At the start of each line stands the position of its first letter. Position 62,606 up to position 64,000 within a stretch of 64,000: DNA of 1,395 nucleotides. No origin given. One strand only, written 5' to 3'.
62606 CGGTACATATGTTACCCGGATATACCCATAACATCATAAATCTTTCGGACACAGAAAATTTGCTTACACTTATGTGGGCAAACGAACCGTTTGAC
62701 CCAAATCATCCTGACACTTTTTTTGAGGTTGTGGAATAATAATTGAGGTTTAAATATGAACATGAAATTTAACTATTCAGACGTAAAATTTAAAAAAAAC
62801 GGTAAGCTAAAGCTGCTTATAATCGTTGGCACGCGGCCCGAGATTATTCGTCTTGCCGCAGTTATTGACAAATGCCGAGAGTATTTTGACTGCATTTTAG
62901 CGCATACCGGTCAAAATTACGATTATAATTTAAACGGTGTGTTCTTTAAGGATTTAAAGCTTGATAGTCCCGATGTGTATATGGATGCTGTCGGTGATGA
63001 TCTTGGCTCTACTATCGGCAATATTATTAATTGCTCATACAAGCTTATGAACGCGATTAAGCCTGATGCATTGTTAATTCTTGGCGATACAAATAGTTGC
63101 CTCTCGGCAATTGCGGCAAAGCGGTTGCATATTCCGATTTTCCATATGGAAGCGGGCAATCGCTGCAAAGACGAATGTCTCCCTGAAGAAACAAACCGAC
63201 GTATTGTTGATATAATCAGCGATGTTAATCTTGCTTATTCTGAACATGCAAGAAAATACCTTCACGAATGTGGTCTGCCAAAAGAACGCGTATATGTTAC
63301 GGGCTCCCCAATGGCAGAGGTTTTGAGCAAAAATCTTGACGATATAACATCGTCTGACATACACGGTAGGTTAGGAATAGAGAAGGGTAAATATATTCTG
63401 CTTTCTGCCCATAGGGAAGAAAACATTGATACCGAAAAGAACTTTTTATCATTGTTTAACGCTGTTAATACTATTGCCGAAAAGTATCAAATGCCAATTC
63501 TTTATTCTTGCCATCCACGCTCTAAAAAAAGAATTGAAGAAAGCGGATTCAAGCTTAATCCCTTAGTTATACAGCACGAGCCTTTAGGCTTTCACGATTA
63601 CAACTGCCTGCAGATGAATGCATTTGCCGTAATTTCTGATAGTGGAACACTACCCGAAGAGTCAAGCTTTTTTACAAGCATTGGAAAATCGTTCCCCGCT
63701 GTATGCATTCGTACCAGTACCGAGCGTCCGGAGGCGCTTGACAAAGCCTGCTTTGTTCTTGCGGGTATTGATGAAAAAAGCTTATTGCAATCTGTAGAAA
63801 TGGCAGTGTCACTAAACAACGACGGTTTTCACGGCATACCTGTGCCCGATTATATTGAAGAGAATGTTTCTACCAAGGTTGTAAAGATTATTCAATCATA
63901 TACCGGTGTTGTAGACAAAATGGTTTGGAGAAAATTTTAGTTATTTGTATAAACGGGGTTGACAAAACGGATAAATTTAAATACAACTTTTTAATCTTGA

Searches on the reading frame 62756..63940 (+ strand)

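Call 67: search_protein_families(library=ncbifam, proteins=[window:62756-63940:+], max_evalue=0.00001)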
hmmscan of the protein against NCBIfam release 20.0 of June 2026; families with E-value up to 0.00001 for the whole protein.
window:62756-63940:+ (394 aa): 2 families
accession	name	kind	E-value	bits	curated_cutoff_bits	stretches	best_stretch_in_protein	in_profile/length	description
TIGR00236.1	wecB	equivalog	7.6e-62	209.6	210.15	1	18-351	1-333/366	non-hydrolyzing UDP-N-acetylglucosamine 2-epimerase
TIGR03568.1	NeuC_NnaA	equivalog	3.2e-16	59.2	235.9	1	19-293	2-286/365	UDP-N-acetylglucosamine 2-epimerase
